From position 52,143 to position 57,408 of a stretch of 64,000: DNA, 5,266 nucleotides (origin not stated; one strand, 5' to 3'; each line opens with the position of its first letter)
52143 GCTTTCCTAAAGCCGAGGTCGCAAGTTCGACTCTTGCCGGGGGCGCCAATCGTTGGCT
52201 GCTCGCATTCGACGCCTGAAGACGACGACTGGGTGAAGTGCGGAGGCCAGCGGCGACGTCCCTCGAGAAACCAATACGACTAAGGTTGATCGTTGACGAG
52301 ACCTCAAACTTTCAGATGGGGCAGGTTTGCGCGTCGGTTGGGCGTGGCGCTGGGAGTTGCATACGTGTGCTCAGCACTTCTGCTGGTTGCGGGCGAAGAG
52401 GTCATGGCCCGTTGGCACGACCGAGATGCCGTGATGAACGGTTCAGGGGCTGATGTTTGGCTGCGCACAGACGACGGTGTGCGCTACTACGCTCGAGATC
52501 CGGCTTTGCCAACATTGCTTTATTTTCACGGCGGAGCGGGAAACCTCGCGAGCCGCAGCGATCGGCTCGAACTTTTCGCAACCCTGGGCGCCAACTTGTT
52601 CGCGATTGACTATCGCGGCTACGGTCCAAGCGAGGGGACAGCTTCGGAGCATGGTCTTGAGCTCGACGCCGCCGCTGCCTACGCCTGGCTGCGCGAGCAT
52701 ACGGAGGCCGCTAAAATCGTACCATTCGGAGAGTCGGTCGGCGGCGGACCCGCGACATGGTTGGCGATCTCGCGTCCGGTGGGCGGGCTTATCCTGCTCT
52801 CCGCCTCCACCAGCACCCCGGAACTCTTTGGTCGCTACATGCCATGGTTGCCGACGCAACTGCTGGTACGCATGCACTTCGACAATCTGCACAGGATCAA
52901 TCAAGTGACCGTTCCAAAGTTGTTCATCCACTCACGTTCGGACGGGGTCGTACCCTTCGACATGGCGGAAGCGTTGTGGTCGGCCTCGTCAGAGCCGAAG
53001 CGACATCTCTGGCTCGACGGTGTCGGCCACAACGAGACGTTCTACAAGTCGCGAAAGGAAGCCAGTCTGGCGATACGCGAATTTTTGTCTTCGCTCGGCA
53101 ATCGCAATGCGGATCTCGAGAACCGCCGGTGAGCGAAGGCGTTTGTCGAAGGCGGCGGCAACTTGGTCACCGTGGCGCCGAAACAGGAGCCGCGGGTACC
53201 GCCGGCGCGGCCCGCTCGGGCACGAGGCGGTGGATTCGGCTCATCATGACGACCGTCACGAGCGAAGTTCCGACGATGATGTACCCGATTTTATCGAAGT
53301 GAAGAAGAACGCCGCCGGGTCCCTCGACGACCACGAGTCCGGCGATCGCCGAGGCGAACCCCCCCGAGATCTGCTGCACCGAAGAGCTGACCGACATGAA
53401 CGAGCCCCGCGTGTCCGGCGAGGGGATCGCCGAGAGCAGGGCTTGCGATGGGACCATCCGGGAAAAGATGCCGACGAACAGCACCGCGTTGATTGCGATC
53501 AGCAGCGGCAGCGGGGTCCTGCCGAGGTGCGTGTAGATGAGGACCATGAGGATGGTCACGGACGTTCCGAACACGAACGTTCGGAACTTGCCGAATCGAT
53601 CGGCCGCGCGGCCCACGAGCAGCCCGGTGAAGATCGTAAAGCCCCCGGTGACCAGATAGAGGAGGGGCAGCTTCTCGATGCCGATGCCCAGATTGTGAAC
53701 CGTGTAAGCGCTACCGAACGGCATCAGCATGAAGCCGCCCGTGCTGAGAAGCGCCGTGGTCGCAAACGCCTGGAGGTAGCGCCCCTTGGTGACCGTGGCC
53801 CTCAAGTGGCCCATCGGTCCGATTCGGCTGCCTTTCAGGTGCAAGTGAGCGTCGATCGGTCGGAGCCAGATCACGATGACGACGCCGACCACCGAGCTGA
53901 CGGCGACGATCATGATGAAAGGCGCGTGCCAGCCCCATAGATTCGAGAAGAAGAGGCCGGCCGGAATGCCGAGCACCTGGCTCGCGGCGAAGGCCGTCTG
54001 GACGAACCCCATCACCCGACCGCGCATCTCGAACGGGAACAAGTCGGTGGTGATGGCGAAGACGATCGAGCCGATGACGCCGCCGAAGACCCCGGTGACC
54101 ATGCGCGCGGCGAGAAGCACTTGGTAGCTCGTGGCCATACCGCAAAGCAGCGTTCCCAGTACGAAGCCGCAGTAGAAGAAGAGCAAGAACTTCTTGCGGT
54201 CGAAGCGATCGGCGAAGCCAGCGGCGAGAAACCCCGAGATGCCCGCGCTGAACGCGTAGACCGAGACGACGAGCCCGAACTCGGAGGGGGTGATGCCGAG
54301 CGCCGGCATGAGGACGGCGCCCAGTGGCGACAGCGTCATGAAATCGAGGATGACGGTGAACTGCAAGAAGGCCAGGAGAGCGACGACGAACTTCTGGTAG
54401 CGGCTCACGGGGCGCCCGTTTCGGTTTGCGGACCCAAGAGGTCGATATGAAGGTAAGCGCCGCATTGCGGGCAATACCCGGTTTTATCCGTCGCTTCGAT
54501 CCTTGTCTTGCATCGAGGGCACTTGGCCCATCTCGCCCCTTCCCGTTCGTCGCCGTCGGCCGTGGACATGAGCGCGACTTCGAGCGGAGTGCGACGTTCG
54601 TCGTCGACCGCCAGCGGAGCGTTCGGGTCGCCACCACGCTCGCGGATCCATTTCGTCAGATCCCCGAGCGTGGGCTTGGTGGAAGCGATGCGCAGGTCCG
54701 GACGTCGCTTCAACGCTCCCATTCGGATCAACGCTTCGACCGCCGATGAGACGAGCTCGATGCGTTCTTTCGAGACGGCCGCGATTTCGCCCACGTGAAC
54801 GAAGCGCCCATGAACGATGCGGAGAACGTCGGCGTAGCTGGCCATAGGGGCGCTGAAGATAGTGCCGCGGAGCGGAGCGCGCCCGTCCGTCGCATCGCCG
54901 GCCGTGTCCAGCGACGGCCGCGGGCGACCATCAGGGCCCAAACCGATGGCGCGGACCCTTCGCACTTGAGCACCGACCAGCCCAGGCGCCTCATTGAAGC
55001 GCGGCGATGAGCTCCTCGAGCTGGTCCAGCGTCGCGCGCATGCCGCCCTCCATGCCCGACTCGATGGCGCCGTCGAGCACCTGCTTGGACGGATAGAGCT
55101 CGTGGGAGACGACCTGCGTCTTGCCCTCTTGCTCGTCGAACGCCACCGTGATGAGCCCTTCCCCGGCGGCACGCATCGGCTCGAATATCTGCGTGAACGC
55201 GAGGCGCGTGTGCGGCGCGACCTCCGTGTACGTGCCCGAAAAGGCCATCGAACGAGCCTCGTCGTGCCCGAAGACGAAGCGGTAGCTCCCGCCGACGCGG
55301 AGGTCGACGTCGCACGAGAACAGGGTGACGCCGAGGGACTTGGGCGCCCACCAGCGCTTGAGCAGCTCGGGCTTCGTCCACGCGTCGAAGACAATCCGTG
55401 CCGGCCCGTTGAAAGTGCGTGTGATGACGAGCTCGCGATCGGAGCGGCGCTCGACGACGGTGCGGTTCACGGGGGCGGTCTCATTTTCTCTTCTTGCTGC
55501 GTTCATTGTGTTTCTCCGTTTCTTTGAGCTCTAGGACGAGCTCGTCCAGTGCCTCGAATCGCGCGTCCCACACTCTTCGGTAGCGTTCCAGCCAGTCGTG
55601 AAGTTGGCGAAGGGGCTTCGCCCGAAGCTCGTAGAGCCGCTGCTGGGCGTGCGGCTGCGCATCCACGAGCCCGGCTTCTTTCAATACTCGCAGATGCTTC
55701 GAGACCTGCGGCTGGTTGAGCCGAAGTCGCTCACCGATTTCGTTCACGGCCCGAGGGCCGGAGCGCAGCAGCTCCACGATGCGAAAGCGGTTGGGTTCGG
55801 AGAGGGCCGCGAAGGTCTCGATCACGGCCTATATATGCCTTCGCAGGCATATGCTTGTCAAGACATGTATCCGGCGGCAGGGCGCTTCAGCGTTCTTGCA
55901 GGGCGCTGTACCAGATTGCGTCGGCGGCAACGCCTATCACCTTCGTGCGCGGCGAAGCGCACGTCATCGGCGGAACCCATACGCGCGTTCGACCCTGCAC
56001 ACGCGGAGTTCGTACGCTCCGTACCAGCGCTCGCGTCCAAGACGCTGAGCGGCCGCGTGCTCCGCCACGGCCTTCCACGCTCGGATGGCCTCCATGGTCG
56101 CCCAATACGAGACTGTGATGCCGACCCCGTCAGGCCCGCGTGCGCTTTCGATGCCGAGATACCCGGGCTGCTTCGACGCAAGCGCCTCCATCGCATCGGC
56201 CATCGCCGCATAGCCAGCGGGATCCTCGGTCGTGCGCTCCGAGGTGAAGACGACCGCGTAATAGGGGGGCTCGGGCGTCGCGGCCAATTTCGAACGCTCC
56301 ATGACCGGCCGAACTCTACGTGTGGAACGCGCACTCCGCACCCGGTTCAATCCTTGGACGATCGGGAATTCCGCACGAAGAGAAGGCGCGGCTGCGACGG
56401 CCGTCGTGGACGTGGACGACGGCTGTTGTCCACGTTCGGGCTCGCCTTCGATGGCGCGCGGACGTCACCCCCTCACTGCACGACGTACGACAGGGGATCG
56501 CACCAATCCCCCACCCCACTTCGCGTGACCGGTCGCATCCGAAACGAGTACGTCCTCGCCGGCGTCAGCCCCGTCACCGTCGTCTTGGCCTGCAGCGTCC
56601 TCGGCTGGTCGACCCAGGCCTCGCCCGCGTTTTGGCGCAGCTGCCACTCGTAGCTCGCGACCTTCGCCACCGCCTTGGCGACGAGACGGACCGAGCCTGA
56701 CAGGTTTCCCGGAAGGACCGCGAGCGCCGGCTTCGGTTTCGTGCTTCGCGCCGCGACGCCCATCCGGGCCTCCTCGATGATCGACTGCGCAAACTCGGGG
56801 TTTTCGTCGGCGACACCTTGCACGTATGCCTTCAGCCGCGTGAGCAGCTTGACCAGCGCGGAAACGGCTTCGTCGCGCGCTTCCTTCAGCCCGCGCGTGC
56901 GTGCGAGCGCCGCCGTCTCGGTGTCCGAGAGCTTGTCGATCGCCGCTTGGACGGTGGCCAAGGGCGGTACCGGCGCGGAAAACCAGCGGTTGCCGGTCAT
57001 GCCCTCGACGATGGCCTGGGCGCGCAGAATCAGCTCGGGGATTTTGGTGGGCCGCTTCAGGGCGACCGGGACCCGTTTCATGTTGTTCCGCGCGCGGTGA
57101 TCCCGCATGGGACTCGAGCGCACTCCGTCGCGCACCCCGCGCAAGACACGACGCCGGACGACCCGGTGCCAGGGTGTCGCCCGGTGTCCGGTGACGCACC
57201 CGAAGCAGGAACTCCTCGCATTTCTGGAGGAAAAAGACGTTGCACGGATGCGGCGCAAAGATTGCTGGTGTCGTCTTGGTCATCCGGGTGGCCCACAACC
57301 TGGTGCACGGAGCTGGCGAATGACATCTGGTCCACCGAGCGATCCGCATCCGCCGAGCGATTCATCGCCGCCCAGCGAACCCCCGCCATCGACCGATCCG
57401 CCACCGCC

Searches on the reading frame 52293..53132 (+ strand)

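Call 73: search_protein_families(library=pfam, proteins=[window:52293-53132:+], max_evalue=0.001)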
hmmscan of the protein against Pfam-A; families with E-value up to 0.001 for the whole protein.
window:52293-53132:+ (279 aa): 2 families
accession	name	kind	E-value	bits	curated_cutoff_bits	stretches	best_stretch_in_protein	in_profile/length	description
PF00561.26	Abhydrolase_1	-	1.5e-15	58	25.8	1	73-189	1-123/245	alpha/beta hydrolase fold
PF12146.15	Hydrolase_4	-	9.4e-11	41.9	27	1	74-186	6-129/239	Serine aminopeptidase, S33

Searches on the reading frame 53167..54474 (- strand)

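Call 73: search_protein_families(library=pfam, proteins=[window:53167-54474:-], max_evalue=0.001)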
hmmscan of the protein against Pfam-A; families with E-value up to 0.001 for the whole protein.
window:53167-54474:- (435 aa): 3 families
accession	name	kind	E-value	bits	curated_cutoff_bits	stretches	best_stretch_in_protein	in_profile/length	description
PF07690.21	MFS_1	-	2.4e-45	155.4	33.4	1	34-374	1-346/347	Major Facilitator Superfamily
PF00083.30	Sugar_tr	-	7.8e-13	48.5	22.3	1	64-200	46-188/452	Sugar (and other) transporter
PF13347.12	MFS_2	-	0.00031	19.9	27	1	143-382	133-381/427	MFS/sugar transport protein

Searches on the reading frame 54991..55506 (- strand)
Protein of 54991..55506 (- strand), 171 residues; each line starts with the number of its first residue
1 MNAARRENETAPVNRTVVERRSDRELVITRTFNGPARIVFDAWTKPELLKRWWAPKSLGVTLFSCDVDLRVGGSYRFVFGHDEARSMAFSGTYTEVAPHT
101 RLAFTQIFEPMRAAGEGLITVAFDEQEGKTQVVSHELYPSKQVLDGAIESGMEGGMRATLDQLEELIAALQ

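Call 73: search_protein_families(library=pfam, proteins=[window:54991-55506:-], max_evalue=0.001)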
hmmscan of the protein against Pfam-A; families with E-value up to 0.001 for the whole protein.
window:54991-55506:- (171 aa): 2 families
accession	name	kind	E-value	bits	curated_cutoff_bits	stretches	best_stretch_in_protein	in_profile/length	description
PF08327.17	AHSA1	-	1.4e-24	87.2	22.1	1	35-167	3-124/125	Activator of Hsp90 ATPase homolog 1-like protein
PF10604.15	Polyketide_cyc2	-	7.8e-07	29.9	27.4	1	27-166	5-140/142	Polyketide cyclase / dehydrase and lipid transport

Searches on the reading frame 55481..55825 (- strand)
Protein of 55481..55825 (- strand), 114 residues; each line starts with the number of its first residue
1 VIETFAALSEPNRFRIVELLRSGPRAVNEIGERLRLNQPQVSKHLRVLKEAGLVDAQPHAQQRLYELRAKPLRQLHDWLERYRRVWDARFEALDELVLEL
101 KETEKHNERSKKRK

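Call 73: search_protein_families(library=pfam, proteins=[window:55481-55825:-], max_evalue=0.001)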
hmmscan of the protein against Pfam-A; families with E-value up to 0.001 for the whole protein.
window:55481-55825:- (114 aa): 10 families
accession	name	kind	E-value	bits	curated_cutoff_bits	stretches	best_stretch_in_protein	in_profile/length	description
PF01022.26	HTH_5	-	1.6e-14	54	22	1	11-55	2-46/47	Bacterial regulatory protein, arsR family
PF12840.13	HTH_20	-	6.4e-13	48.9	27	1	8-55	1-49/51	Helix-turn-helix domain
PF12802.13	MarR_2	-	5.8e-08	33.2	27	1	15-62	9-58/61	MarR family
PF01978.25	TrmB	-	5.4e-06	26.6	25.6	1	18-66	16-63/68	Sugar-specific transcriptional regulator TrmB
PF24033.1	DUF7342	-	3e-05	24.5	31.6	1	12-68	5-61/150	Family of unknown function (DUF7342)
PF09339.16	HTH_IclR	-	9.9e-05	22.5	22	1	14-56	6-50/52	IclR helix-turn-helix domain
PF13463.12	HTH_27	-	0.00012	22.8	22.2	0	21-60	13-54/68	Winged helix DNA-binding domain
PF13412.12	HTH_24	-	0.00022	21.2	21.9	1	12-54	4-47/48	Winged helix-turn-helix DNA-binding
PF21476.4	PF0610-like_N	-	0.0004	21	33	1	13-46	3-36/50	PF0610-like, N-terminal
PF01047.28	MarR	-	0.00041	20.6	24.6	0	16-60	8-53/59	MarR family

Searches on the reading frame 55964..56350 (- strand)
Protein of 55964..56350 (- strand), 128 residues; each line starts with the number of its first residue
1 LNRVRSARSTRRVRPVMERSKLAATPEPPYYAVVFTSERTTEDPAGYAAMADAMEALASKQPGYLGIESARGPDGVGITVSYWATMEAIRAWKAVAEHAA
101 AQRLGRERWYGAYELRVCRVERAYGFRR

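Call 73: search_protein_families(library=pfam, proteins=[window:55964-56350:-], max_evalue=0.001)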
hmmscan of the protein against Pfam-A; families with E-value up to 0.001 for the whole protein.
window:55964-56350:- (128 aa): 1 family
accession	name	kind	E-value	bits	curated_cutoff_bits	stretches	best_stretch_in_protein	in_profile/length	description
PF03992.22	ABM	-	6.6e-07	29.9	23.1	1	49-103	21-77/78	Antibiotic biosynthesis monooxygenase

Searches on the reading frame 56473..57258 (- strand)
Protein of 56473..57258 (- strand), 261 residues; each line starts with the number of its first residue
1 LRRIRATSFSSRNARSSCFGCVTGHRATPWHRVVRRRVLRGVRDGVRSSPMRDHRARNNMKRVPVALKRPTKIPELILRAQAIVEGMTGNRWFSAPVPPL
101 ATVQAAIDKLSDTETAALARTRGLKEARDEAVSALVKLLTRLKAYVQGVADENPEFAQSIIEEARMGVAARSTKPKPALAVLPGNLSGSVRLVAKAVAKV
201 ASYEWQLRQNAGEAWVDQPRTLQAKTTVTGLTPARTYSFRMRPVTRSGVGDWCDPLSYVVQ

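Call 73: search_protein_families(library=pfam, proteins=[window:56473-57258:-], max_evalue=0.001)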
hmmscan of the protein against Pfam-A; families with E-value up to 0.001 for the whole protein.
window:56473-57258:- (261 aa): 1 family
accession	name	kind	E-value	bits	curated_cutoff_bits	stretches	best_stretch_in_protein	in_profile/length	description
PF00041.27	fn3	-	0.00054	20.5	25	1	202-256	31-81/84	Fibronectin type III domain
